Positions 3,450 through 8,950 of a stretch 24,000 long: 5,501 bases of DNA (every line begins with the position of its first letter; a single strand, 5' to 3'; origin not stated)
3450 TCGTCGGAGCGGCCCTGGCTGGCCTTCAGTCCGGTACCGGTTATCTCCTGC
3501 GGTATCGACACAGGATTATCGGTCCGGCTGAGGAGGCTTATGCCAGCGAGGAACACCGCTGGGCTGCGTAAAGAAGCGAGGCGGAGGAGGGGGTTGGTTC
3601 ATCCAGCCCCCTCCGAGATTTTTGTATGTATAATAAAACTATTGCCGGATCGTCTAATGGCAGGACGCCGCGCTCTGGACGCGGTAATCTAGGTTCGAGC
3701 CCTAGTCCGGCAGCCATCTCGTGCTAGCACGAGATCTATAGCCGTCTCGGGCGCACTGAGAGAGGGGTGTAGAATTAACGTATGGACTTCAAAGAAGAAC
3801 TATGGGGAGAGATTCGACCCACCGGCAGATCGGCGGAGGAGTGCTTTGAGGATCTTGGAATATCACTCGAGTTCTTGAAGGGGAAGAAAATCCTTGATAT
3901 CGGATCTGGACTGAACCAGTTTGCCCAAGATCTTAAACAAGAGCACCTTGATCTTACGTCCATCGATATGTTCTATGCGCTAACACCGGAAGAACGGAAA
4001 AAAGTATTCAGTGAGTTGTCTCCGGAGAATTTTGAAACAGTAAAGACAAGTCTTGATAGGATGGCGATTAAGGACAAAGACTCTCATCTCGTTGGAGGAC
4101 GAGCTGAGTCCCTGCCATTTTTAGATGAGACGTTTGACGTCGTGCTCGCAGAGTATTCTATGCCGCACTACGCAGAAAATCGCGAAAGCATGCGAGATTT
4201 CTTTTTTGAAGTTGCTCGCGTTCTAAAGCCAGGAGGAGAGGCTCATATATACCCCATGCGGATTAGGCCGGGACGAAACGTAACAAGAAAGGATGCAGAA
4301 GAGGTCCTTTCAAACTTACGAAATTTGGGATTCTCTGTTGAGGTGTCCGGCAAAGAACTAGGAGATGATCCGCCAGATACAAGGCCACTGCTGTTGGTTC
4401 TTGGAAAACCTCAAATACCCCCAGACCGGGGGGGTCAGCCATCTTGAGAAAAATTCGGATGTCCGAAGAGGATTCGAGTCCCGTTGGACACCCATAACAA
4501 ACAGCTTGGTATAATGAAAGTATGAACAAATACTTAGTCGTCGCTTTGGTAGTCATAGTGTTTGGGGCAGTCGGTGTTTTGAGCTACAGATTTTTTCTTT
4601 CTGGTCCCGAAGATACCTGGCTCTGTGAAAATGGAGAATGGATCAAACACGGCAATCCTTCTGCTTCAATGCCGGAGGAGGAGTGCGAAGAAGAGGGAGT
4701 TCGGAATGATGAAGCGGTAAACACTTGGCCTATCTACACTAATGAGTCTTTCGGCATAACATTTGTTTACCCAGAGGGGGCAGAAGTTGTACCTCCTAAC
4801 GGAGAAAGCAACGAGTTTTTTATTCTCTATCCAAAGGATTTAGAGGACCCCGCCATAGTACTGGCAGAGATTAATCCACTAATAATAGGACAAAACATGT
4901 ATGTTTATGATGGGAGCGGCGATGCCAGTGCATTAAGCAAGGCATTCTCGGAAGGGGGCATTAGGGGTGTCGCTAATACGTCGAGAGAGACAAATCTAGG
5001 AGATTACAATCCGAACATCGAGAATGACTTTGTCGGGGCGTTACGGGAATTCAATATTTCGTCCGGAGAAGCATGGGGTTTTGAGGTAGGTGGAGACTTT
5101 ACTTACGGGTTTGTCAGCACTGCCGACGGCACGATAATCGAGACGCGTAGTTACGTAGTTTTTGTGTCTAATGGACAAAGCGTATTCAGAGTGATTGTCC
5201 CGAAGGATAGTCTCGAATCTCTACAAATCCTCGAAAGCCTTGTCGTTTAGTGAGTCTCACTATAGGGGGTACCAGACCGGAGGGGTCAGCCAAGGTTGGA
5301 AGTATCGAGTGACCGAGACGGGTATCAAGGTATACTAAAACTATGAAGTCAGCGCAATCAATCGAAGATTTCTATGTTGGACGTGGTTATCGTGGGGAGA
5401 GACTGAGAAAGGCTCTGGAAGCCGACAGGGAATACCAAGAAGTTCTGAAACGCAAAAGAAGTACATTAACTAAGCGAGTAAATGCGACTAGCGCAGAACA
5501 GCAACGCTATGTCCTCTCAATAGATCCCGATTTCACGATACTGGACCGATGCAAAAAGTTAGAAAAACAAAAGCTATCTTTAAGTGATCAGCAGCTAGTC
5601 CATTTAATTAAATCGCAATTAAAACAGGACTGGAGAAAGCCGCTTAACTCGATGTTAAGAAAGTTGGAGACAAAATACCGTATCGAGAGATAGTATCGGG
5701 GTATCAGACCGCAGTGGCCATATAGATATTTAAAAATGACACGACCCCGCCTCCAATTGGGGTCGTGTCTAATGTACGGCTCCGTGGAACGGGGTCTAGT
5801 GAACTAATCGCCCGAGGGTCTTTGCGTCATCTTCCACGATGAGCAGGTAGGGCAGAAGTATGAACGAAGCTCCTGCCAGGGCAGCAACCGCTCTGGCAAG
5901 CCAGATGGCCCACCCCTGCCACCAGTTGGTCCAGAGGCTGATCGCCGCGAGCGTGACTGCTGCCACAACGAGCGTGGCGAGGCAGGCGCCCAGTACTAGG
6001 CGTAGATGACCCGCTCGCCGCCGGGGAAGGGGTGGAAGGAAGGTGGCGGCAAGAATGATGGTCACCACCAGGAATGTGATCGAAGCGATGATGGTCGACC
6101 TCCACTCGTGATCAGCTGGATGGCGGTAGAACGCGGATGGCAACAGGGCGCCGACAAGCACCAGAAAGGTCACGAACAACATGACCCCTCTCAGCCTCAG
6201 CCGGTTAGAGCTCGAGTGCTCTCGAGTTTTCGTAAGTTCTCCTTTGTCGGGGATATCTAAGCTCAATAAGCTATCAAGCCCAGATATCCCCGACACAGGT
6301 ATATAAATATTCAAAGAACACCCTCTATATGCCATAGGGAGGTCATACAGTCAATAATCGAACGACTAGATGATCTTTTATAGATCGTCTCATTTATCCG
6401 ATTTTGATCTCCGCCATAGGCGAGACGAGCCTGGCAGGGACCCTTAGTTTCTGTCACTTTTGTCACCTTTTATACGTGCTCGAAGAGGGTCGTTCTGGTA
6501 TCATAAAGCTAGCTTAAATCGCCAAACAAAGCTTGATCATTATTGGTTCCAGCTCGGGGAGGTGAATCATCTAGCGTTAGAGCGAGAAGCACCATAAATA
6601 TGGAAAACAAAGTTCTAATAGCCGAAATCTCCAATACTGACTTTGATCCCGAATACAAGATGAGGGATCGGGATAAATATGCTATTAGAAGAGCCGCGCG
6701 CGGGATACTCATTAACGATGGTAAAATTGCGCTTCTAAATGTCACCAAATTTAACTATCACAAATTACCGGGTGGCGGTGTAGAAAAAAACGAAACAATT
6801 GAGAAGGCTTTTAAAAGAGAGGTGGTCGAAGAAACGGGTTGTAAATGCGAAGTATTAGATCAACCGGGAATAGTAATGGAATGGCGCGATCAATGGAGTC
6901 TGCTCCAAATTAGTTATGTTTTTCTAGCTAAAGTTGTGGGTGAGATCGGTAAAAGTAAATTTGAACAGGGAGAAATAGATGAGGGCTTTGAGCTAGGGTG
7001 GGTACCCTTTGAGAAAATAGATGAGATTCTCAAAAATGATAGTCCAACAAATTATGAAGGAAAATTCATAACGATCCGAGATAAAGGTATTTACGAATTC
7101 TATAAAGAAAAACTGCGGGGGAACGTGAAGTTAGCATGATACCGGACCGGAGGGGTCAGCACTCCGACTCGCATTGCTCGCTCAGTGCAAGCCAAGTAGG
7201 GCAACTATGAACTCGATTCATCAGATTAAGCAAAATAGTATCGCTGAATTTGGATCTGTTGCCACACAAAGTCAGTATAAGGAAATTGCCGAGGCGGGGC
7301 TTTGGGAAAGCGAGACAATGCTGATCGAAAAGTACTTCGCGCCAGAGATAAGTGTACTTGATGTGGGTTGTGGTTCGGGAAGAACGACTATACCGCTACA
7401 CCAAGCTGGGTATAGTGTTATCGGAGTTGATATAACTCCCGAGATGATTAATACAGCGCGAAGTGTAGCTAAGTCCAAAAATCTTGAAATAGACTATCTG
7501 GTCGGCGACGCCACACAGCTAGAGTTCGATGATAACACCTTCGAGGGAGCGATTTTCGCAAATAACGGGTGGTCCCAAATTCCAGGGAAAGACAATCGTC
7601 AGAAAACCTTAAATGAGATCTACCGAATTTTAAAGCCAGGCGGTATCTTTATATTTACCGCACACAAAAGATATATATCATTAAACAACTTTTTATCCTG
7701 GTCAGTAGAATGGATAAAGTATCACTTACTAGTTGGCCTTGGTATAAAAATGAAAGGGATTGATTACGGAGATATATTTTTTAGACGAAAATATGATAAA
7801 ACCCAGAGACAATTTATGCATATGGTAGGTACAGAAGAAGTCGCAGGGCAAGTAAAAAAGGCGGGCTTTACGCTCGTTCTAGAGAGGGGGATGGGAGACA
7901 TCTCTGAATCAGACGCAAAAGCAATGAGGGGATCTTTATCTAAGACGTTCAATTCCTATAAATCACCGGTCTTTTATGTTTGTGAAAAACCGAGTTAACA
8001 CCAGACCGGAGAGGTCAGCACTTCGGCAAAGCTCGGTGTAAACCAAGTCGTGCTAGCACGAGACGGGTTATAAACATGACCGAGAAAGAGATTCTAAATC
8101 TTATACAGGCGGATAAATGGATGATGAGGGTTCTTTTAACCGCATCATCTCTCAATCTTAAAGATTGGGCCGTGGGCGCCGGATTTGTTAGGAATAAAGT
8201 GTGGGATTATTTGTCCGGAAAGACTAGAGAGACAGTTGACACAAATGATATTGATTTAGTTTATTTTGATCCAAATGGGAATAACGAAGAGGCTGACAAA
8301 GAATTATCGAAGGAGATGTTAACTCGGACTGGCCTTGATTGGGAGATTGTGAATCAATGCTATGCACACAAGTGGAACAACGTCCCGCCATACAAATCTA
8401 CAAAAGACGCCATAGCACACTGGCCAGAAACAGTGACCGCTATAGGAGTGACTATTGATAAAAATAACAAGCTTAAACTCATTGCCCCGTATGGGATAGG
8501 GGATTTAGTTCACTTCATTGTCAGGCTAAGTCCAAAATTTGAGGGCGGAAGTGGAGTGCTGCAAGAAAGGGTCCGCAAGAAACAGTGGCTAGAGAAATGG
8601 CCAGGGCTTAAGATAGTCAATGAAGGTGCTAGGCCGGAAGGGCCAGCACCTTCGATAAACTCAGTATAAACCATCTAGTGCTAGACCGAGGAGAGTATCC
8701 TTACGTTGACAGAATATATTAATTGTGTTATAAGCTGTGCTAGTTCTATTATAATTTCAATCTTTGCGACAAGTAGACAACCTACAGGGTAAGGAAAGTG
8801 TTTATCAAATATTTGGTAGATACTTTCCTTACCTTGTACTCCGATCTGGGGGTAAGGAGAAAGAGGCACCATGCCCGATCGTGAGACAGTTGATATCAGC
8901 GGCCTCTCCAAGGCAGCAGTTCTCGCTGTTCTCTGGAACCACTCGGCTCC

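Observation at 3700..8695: tRNA-Gln-anchored array of single-gene cassettes separated by a mosaic A-hinge-B junction repeat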

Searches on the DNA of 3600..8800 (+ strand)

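Call 44: search_rna_families(source=window, start=3600, end=8800, threshold=evalue, max_evalue=10, show_alignments=6)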
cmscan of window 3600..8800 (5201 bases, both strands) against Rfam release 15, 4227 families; matches with E-value up to 10: 7.
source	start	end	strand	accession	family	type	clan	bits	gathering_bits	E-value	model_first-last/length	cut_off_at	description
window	3643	3713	+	RF00005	tRNA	Gene; tRNA;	CL00001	57.4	29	7.4e-11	1-71/71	no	tRNA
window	6241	6299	-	RF03233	hvt-mir-H16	Gene; miRNA;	-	22.9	70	0.3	1-64/64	no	hvt-mir-H16 microRNA precursor family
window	8239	8336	+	RF01596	plasmodium_snoR20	Gene; snRNA; snoRNA; CD-box;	-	19.6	45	2.8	1-82/82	no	small nucleolar RNA snoR20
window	5731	5788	-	RF02451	ncr1241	Gene; sRNA;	-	19.4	60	9.4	1-63/63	no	Bacillus sRNA ncr1241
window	8147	8268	+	RF01673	PhrS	Gene; sRNA;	-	17.1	37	0.46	1-212/212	no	PhrS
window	7392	7461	-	RF01652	ceN70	Gene; snRNA; snoRNA; CD-box;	-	16.8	65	7.5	1-71/71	no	Caenorhabditis snoRNA ceN70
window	7614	7718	+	RF02082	STnc540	Gene; sRNA;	-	15.2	38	9.6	1-202/202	no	Enterobacterial sRNA STnc540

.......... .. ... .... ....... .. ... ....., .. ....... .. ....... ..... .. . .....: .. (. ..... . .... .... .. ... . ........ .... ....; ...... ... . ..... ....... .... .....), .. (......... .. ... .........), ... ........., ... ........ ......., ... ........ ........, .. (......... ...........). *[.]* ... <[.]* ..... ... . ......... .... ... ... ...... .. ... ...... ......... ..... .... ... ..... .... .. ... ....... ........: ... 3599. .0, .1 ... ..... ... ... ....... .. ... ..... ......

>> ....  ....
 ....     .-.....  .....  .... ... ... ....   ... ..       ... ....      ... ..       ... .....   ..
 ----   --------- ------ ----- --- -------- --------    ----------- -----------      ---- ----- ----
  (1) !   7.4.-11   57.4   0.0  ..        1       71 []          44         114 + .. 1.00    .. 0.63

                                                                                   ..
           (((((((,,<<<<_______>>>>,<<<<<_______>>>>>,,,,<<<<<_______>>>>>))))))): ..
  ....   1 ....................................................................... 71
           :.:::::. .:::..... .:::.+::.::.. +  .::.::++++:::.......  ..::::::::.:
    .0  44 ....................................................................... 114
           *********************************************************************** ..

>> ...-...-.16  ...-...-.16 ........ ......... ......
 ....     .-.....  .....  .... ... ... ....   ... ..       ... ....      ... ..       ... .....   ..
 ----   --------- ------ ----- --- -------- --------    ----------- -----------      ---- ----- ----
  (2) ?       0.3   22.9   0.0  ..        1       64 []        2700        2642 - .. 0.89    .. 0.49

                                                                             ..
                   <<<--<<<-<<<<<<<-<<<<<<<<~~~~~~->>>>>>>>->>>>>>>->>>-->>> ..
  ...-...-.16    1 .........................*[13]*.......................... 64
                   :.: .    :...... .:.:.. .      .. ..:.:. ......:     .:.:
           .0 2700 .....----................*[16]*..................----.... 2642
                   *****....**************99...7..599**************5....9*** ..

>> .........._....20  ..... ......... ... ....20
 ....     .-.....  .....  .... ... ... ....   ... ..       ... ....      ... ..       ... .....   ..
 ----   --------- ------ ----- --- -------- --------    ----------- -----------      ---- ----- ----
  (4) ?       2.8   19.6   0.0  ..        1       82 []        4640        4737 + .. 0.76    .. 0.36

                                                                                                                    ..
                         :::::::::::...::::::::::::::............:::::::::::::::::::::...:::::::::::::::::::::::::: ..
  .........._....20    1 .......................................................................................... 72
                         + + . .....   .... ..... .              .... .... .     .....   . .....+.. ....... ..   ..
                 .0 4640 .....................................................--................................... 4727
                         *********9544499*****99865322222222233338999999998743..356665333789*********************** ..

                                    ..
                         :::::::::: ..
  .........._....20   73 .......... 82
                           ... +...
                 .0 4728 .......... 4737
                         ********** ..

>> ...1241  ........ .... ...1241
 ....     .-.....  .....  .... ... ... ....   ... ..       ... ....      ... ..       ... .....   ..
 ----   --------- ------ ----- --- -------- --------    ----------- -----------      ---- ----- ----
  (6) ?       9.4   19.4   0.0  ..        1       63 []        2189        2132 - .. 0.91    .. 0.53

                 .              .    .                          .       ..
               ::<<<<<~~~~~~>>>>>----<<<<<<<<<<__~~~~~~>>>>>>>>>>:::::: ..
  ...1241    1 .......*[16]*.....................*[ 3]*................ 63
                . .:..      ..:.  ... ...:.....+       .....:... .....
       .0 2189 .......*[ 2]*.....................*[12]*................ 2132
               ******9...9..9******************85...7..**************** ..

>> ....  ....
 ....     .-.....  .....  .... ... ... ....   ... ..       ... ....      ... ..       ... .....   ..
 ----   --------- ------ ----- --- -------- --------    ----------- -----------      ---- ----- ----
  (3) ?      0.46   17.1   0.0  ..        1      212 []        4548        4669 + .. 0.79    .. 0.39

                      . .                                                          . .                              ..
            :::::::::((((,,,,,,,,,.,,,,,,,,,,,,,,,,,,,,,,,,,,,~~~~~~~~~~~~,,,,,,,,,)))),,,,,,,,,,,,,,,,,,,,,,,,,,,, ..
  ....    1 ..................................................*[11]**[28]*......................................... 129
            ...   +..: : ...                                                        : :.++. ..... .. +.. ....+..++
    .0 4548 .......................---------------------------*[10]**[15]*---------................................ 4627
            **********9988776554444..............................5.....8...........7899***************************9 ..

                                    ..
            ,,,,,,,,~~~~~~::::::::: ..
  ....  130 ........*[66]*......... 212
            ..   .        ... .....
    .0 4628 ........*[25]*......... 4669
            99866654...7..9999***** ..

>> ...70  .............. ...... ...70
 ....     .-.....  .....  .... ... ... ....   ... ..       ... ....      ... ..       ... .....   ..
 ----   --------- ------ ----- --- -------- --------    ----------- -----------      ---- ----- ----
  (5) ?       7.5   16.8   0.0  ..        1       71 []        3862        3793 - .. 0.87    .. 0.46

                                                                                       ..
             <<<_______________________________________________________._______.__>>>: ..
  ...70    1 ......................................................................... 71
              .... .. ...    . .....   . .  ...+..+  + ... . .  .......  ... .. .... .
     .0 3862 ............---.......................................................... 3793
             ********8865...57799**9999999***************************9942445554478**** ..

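Call 92: search_dna_similar(query=window:5245-5345:+, collection=plasmids, mode=distant, max_evalue=0.01, max_rows=10)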
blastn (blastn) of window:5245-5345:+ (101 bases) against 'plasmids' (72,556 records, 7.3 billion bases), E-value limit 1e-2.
No match.

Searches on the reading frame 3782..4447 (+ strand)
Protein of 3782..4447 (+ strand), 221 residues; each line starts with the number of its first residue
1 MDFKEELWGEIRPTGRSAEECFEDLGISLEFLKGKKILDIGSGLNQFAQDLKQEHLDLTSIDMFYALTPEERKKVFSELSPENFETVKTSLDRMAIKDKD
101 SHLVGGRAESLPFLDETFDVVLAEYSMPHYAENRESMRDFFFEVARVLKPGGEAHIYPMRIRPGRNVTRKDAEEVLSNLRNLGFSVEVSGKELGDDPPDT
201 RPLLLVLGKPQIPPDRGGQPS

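Call 13: search_protein_families(library=pfam, proteins=[window:3782-4447:+], max_evalue=0.01)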
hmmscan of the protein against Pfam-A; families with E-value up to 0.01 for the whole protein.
window:3782-4447:+ (221 aa): 9 families
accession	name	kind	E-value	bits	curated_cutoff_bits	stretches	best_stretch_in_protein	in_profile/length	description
PF08241.18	Methyltransf_11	-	8.9e-13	49.1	21.2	1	38-154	1-93/95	Methyltransferase domain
PF13649.12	Methyltransf_25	-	2.5e-10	41.4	27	1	71-152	21-97/97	Methyltransferase domain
PF01209.24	Ubie_methyltran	-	5.8e-07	29.5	20.1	1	32-156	46-151/233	ubiE/COQ5 methyltransferase family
PF08242.18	Methyltransf_12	-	1.5e-05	26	30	1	38-152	1-96/98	Methyltransferase domain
PF13847.12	Methyltransf_31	-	4.7e-05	23.5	27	1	105-156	60-109/145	Methyltransferase domain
PF13489.12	Methyltransf_23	-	8.9e-05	22.7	27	1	30-153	19-113/164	Methyltransferase domain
PF05148.21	Methyltransf_8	-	0.00055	20.3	27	1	99-187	104-181/219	Hypothetical methyltransferase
PF03793.24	PASTA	-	0.0009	19.6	23.2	1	166-198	5-37/64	PASTA domain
PF20922.3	Anamorsin_N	-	0.0031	17.7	27.1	1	115-185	49-118/163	Anamorsin, N-terminal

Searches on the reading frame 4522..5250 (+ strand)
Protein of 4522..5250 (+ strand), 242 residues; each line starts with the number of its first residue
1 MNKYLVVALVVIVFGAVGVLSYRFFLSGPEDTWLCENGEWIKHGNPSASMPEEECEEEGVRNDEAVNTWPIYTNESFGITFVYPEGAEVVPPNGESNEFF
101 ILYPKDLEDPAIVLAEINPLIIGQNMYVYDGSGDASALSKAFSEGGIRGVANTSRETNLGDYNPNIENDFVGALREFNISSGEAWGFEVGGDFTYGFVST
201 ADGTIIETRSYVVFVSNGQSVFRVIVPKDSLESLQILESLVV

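Call 13: search_protein_families(library=pfam, proteins=[window:4522-5250:+], max_evalue=0.01)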
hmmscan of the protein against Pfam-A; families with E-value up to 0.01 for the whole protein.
window:4522-5250:+ (242 aa): 0 families

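Call 50: find_homologous_proteins(query=window:4522-5250:+)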
Query window:4522-5250:+ (242 aa): 11 proteins with E <= 0.001 among 1811 candidates.
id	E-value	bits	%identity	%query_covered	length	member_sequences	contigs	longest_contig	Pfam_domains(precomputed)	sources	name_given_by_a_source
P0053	2.0e-157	540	100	100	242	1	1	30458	-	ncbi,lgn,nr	ncbi:MAG: hypothetical protein PHV43_01705 [Candidatus Colwellbacteria bacterium]|nr:hypothetical pr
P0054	1.5e-19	88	45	44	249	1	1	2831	PF03891.21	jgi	jgi:putative hemolysin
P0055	1.5e-14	72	65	23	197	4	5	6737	PF10646.15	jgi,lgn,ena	-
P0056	2.6e-11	61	77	13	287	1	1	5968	PF10646.15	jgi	jgi:hypothetical protein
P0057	7.4e-10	57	52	25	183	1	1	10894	PF10648.16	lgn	-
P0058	1.1e-9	56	58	23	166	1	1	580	-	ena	-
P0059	5.2e-9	54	73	12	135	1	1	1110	-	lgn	-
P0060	7.1e-9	53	38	40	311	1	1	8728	PF10648.16,PF10646.15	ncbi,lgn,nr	ncbi:MAG: Gmad2 immunoglobulin-like domain-containing protein [Candidatus Pacebacteria bacterium]|nr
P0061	8.3e-9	53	69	13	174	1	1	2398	-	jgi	jgi:hypothetical protein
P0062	1.3e-8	53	53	23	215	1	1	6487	PF10648.16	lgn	-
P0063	8.9e-8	50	53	23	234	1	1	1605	-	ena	-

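Call 51: find_encoding_contigs(protein=P0053, flank=10000, max_places=10)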
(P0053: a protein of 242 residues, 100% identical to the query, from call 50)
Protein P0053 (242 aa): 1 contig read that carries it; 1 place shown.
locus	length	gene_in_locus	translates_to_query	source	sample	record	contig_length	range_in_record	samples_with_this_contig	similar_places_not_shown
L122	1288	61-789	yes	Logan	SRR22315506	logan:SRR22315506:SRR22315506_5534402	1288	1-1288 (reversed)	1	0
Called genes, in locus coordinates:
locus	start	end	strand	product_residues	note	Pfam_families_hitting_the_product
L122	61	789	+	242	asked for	-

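Call 82: search_protein_families(library=phrogs, proteins=[window:4522-5250:+], max_evalue=0.001)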
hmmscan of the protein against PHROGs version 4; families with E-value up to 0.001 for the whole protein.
window:4522-5250:+ (242 aa): 0 families

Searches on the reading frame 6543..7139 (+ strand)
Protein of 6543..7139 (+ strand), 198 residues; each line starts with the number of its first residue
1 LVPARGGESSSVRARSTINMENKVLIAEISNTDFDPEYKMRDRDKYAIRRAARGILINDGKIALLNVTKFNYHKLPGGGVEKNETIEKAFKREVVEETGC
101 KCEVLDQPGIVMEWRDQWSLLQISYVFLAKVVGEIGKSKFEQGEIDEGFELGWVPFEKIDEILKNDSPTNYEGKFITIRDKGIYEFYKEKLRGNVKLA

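Call 13: search_protein_families(library=pfam, proteins=[window:6543-7139:+], max_evalue=0.01)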
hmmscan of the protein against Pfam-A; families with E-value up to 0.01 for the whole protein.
window:6543-7139:+ (198 aa): 1 family
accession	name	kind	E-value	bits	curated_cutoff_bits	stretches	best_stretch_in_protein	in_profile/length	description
PF00293.34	NUDIX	-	1.1e-13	51.8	21.1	1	49-162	2-119/134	NUDIX domain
